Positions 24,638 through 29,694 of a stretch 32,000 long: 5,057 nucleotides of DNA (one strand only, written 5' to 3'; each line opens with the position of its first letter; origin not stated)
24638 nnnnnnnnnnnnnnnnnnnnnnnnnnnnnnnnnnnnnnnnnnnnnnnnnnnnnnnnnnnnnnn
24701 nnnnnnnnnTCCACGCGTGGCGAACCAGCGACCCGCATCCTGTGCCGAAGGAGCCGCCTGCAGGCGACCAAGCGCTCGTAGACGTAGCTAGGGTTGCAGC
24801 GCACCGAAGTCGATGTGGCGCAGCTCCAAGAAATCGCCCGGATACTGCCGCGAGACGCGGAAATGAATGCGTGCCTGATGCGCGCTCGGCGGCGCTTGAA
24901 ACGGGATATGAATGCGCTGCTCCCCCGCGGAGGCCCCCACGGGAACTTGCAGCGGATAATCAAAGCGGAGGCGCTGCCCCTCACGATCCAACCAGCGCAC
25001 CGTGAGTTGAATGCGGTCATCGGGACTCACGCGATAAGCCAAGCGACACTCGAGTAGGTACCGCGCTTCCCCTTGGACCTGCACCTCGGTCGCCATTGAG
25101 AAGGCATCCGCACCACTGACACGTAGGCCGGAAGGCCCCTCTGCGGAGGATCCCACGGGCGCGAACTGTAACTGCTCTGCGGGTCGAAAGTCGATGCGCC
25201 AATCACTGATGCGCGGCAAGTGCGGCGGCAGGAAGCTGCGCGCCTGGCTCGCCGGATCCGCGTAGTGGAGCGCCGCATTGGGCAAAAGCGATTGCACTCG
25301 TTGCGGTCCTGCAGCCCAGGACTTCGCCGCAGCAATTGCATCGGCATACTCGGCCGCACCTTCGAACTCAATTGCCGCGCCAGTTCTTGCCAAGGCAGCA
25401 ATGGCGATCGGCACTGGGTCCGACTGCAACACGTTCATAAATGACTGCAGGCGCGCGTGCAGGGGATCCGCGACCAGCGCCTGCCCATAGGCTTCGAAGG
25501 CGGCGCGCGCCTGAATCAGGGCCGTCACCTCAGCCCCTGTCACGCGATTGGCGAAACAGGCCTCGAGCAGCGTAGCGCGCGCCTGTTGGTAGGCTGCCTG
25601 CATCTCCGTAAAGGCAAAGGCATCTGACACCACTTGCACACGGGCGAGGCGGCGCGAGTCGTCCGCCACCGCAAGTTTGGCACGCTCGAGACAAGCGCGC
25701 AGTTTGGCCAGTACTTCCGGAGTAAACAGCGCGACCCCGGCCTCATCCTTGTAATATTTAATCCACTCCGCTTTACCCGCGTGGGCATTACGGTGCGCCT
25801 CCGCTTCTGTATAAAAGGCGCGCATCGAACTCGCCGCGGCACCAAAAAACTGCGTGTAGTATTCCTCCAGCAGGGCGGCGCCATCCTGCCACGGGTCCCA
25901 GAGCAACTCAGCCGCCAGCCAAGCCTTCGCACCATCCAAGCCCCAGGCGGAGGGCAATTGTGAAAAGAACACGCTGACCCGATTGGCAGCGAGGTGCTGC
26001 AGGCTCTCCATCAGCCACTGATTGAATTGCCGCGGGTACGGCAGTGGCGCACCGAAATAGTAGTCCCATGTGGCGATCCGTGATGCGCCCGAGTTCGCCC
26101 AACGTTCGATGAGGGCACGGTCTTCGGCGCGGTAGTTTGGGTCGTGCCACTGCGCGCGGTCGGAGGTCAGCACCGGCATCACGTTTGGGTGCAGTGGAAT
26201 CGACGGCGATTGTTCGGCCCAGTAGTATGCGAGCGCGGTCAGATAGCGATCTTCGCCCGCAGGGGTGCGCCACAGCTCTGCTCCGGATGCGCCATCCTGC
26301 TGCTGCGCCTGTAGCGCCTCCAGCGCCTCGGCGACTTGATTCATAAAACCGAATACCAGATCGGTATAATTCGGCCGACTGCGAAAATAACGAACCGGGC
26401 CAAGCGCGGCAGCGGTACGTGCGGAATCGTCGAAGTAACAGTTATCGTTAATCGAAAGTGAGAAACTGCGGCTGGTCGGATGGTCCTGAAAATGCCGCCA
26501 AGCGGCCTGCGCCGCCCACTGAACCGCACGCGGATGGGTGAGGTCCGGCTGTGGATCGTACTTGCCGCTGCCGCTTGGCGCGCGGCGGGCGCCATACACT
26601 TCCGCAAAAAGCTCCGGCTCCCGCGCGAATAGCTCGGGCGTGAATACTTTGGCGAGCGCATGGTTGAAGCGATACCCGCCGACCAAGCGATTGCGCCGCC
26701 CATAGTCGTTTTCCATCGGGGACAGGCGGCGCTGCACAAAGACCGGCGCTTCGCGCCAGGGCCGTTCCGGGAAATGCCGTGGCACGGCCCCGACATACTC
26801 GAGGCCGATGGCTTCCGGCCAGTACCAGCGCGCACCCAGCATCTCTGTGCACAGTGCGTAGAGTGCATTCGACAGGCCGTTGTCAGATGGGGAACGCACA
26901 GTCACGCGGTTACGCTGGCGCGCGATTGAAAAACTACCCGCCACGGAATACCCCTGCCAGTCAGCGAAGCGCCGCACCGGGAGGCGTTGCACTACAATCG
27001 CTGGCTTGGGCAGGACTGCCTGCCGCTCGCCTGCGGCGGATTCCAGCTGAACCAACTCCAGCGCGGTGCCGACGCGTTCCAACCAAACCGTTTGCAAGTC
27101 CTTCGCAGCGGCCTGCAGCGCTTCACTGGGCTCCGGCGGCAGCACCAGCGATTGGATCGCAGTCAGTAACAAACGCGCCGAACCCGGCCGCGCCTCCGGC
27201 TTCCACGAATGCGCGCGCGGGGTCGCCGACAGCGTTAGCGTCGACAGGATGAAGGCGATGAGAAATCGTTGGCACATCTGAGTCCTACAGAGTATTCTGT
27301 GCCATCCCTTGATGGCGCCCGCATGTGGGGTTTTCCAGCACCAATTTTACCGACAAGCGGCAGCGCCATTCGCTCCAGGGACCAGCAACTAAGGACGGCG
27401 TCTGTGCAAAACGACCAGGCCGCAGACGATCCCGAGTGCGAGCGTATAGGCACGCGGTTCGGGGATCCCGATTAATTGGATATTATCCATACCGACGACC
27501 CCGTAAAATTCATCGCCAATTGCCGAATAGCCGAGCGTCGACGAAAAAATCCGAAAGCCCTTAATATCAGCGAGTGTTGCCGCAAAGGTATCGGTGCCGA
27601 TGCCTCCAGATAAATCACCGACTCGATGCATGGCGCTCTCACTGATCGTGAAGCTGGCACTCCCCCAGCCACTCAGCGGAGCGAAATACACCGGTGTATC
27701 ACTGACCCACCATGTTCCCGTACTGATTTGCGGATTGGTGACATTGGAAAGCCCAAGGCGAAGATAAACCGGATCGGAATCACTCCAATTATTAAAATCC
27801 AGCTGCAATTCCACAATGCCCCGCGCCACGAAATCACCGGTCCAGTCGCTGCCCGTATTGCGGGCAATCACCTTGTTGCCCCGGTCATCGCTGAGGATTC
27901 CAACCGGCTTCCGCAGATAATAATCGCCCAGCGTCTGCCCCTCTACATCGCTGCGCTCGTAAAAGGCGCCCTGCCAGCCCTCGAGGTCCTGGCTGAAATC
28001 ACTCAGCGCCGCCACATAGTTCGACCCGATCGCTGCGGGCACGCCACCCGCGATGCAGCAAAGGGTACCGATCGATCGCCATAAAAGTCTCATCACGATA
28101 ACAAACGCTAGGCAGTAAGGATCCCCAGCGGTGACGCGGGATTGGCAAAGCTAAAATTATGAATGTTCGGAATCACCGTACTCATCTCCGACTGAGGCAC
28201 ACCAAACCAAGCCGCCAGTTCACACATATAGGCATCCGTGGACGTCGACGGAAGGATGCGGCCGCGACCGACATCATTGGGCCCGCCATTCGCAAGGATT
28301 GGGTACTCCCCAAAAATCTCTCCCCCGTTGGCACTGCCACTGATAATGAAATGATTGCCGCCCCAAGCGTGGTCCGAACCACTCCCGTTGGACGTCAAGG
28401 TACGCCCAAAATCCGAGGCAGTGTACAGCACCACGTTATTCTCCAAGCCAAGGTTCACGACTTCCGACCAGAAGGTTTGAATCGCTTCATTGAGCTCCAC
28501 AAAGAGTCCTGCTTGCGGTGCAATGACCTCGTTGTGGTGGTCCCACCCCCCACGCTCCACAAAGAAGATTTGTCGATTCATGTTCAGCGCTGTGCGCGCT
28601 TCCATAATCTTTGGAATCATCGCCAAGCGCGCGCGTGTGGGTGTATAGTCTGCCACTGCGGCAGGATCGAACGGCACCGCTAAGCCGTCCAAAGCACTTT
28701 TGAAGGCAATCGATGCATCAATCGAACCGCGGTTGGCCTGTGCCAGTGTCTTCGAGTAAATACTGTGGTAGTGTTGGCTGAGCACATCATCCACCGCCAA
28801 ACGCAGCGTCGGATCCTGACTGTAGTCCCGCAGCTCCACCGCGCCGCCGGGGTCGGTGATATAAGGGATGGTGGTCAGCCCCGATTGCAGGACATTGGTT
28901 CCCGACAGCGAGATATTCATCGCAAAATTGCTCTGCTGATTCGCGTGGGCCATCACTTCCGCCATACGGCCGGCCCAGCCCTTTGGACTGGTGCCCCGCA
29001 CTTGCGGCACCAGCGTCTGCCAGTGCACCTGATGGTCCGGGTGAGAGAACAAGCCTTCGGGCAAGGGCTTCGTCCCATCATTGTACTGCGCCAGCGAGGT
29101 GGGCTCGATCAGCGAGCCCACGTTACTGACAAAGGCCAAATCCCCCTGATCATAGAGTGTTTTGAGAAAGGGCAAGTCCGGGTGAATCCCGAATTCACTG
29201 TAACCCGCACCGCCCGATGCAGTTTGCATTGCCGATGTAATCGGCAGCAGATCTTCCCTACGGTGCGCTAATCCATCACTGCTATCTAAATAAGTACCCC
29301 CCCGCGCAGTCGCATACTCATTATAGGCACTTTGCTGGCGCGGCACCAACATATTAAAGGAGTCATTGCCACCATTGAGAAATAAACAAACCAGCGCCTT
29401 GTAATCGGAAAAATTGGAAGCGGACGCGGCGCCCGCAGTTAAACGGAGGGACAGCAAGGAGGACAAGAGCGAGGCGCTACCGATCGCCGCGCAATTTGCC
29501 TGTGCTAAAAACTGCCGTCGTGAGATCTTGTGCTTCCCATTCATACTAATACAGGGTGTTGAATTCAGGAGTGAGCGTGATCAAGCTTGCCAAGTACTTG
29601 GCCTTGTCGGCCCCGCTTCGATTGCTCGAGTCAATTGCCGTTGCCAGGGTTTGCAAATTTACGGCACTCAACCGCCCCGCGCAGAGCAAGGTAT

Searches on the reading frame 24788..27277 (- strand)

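Call 12: search_protein_families(library=pfam, proteins=[window:24788-27277:-], max_evalue=0.001)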
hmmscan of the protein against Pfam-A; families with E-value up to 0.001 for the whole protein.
window:24788-27277:- (829 aa): 1 family
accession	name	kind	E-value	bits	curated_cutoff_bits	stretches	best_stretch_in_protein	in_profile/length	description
PF16126.11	DUF4838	-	1.6e-23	83.8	26.6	2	344-489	171-324/325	Domain of unknown function (DUF4838)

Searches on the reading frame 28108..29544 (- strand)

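Call 12: search_protein_families(library=pfam, proteins=[window:28108-29544:-], max_evalue=0.001)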
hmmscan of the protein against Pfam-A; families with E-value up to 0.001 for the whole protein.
window:28108-29544:- (478 aa): 1 family
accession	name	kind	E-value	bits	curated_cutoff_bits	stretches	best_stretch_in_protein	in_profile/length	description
PF07394.17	DUF1501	-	1.4e-26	94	27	1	49-418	2-340/390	Protein of unknown function (DUF1501)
